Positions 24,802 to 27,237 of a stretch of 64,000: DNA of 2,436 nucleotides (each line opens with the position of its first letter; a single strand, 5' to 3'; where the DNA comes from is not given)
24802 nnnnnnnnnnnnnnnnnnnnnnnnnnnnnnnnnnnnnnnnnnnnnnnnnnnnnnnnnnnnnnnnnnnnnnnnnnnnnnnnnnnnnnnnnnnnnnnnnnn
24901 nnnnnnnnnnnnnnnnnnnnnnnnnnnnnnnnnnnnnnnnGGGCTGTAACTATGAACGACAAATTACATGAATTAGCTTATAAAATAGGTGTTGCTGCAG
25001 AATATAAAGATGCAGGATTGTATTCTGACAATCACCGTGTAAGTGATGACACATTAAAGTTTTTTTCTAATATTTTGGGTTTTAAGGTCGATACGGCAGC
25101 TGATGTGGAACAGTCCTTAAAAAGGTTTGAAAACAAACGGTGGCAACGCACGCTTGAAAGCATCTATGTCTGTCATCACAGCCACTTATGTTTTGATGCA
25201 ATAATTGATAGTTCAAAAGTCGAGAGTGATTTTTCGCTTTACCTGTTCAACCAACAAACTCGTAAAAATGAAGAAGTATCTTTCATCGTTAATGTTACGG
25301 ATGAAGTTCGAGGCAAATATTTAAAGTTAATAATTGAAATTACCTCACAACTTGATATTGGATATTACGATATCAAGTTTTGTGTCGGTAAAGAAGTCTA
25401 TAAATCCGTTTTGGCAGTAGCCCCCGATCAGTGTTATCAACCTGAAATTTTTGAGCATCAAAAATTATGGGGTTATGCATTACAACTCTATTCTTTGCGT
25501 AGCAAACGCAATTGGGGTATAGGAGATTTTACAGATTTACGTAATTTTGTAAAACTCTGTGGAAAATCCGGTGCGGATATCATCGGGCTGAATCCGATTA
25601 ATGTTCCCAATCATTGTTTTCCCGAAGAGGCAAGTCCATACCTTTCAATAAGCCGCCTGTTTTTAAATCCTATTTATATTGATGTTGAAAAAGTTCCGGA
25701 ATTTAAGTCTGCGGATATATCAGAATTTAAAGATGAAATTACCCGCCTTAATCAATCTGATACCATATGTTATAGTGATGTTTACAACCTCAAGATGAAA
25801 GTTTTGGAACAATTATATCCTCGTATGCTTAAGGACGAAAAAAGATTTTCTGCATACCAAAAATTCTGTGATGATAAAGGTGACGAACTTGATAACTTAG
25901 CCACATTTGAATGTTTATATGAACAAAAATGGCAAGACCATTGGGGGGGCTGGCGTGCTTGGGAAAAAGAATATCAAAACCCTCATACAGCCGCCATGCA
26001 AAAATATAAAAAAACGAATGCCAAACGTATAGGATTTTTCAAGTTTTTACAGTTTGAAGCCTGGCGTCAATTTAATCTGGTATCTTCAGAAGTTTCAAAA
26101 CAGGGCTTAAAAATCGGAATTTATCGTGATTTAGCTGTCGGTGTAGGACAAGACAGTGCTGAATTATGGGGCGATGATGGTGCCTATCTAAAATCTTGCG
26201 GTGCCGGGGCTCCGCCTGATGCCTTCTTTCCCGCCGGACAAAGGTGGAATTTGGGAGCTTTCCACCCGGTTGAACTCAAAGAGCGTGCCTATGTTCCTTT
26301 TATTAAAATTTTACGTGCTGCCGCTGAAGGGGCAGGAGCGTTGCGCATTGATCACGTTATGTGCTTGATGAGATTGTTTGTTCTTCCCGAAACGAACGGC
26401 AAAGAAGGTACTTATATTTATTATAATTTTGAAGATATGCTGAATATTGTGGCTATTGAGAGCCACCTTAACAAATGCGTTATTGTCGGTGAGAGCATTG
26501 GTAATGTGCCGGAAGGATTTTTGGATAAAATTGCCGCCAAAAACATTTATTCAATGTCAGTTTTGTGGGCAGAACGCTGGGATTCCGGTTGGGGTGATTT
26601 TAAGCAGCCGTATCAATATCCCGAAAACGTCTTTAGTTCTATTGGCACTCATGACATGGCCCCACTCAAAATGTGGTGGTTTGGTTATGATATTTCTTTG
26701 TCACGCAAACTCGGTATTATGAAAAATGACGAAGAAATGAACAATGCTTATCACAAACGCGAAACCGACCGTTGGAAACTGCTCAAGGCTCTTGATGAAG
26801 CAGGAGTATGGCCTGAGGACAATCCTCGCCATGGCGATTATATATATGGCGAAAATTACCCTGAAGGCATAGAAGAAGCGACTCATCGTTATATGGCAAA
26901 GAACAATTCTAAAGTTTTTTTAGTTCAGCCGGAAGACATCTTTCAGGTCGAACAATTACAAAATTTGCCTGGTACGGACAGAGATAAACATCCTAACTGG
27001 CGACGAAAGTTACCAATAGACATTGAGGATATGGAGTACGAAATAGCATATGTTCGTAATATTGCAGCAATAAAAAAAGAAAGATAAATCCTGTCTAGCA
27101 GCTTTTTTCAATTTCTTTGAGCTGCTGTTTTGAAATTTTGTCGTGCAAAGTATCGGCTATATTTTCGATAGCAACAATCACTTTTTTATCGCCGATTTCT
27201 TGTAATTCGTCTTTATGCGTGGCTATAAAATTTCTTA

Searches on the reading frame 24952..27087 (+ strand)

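Call 61: search_protein_families(library=pfam, proteins=[window:24952-27087:+], max_evalue=0.00001)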
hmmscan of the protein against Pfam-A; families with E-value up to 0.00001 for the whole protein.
window:24952-27087:+ (711 aa): 1 family
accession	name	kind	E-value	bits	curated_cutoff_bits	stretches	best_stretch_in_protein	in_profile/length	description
PF02446.23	Glyco_hydro_77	-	1.6e-105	354.1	25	1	177-688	1-460/465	4-alpha-glucanotransferase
